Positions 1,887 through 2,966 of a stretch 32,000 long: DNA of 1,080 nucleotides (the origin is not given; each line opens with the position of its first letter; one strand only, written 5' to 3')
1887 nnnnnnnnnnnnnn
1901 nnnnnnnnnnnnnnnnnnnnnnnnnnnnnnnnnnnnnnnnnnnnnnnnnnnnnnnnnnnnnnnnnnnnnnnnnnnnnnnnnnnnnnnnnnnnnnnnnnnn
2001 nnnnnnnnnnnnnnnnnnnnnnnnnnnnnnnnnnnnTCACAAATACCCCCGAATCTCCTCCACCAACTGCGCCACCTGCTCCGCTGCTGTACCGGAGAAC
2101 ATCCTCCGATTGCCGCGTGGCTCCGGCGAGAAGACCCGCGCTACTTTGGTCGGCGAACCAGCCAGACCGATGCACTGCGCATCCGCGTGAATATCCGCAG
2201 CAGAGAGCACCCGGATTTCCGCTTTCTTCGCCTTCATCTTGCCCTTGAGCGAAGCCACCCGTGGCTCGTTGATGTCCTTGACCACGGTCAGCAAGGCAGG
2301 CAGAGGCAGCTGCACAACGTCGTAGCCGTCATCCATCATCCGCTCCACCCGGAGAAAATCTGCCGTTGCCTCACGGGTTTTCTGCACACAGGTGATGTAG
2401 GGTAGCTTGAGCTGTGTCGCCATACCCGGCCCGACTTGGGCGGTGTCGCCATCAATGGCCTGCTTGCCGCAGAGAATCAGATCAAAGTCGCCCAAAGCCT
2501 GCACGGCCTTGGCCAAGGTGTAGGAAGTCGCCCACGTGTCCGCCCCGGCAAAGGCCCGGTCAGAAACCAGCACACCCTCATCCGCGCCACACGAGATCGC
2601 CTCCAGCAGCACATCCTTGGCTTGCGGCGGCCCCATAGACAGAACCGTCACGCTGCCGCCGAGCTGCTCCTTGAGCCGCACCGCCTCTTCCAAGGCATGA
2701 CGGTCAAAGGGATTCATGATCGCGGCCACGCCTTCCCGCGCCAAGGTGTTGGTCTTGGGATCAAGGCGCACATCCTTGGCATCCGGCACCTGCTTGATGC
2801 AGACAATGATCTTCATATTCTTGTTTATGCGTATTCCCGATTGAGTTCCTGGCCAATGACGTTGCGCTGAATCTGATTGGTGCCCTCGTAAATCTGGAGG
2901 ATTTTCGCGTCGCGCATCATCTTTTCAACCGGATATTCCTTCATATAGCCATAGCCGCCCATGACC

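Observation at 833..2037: Exactly 1200-bp AT-rich cassette inserted at the etfB-stop/etfA-start junction, taking over the etfA initiation site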

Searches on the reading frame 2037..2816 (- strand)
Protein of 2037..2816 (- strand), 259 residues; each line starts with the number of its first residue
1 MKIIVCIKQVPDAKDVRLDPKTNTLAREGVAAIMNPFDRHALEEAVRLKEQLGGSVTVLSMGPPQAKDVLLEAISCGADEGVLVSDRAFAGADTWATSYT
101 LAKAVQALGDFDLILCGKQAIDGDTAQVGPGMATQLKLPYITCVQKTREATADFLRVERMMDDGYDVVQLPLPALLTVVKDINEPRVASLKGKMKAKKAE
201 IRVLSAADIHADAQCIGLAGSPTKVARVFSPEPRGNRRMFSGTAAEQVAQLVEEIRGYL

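Call 4: search_protein_families(library=pfam, proteins=[window:2037-2816:-], max_evalue=0.01)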
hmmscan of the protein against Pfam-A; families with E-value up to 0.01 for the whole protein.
window:2037-2816:- (259 aa): 1 family
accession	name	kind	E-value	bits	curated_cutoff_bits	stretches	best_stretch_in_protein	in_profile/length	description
PF01012.27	ETF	-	1.7e-48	165.2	26.7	1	23-208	2-180/181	Electron transfer flavoprotein domain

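Call 5: search_protein_families(library=ncbifam, proteins=[window:2037-2816:-], max_evalue=0.01)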
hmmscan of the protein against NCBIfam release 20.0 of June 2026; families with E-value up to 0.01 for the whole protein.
window:2037-2816:- (259 aa): 5 families
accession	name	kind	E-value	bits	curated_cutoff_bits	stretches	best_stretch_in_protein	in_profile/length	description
NF040731.1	flavo_sub_EftB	exception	2.6e-94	315.4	445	1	2-256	1-255/260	electron transfer flavoprotein subunit beta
NF042971.1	AcrlCoAredClosAcrB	equivalog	1.4e-71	240.6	475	1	1-256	1-261/266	acryloyl-CoA reductase electron transfer subunit gamma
NF002888.0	PRK03359.1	subfamily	9.5e-40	136.6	219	1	1-256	1-253/256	putative electron transfer flavoprotein FixA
NF008998.0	PRK12342.1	equivalog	1.9e-35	122.5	338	1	1-257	1-251/254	electron transfer flavoprotein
TIGR04503.1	mft_etfB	hypoth_equivalog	1.1e-26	93.8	200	1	4-247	2-260/290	mycofactocin-associated electron transfer flavoprotein beta subunit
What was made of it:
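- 2037..2816 (-): etfB (259 aa), stop TGA at 2039-2037. Its last codons, TAT TTG TGA, form the left edge of the cargo slot. PF01012 ETF 1.7e-48, NF040731 2.6e-94 (calls 4, 5).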

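Call 8: find_related_loci(query=window:2040-2816:-, collection=genome_contigs, flank=5000)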
Query window:2040-2816:- (259 aa) in genome_contigs; peptide patterns used: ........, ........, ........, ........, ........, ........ (x = any residue, [..] = any of these).
599 stretches matched a pattern (row limit reached: there are more); 581 encode a relative of the query (tblastn E <= 1e-3); the best 80 are kept; 80 distinct loci.
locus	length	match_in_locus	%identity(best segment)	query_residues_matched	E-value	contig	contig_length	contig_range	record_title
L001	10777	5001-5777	93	1-259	4e-162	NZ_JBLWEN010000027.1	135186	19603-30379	Candidatus Electronema sp. JM S1CJMS.145952, whole genome shotgun sequence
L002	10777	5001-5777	93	1-259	4e-162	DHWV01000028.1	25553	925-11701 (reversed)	MAG TPA_asm: Desulfobulbaceae bacterium UBA5173 UBA5173_contig_33374, whole genome shotgun sequence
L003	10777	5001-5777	84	1-259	4e-148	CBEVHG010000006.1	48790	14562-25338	MAG TPA_asm: Candidatus Electrothrix marina isolate SRR24458087_concoct_48 genome assembly, contig: ERZ26778537.6, whole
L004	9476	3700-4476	80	1-259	2e-140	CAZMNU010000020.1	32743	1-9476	MAG TPA_asm: uncultured Desulfobulbus sp. isolate binchicken_co59_47 genome assembly, contig: NODE_2426_length_32743_cov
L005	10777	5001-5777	80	1-259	1e-139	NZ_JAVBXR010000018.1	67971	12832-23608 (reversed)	MAG: Desulfobulbus sp. isolate GS12 322, whole genome shotgun sequence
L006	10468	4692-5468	80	1-259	9e-140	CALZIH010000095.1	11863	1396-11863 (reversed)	MAG: uncultured Desulfobulbaceae bacterium isolate FO_M_Desulfobacterota_14.1 genome assembly, contig: scaffold_6394, wh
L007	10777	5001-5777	79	1-259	2e-138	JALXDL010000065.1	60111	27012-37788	MAG: Desulfobulbaceae bacterium isolate T2_metabat2_scaf2bin.285 T2_NODE_266_length_60111_cov_2.723410, whole genome sho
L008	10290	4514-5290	76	1-259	6e-137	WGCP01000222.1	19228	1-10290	MAG: Desulfobulbaceae bacterium isolate S145_10 k151_22748, whole genome shotgun sequence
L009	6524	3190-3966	77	1-259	7e-137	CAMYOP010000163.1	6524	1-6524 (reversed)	MAG: uncultured Desulfobulbaceae bacterium isolate FCS_M_Desulfobacterota_08 genome assembly, contig: scaffold_12807, wh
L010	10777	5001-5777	77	1-259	9e-136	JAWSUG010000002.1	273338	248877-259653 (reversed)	MAG: Desulfobulbaceae bacterium isolate B4G8CH4-05 NODE_2_length_273338_cov_13.997387, whole genome shotgun sequence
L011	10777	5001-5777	77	1-259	2e-135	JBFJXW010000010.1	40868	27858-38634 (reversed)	MAG: Desulfobulbus sp. isolate Mix_sand19.2022.05.G.7 k141_2324257_length_40868_cov_15.6635, whole genome shotgun sequen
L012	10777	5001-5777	76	1-259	3e-134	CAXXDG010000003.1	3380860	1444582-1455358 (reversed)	MAG: Desulfobulbaceae bacterium isolate 52a12dbd-381b-4cd8-bae8-7ed2e1e98fd8 genome assembly, contig: contig_3, whole ge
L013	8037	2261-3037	77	1-259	4e-134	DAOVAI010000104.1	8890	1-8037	MAG TPA_asm: Pseudomonadota bacterium isolate CSMAG_975 CSMAG_975_k141_2893108_length_8890_cov_9.0000, whole genome shot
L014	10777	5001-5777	76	1-259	5e-134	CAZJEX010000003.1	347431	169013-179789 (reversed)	MAG TPA_asm: uncultured Desulfobulbus sp. isolate SRP302447_co4_640 genome assembly, contig: NODE_85_length_347431_cov_7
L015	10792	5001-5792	73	1-259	1e-131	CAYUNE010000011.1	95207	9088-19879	MAG TPA_asm: uncultured Desulfobulbia bacterium isolate binchicken_co219_319 genome assembly, contig: k141_390135, whole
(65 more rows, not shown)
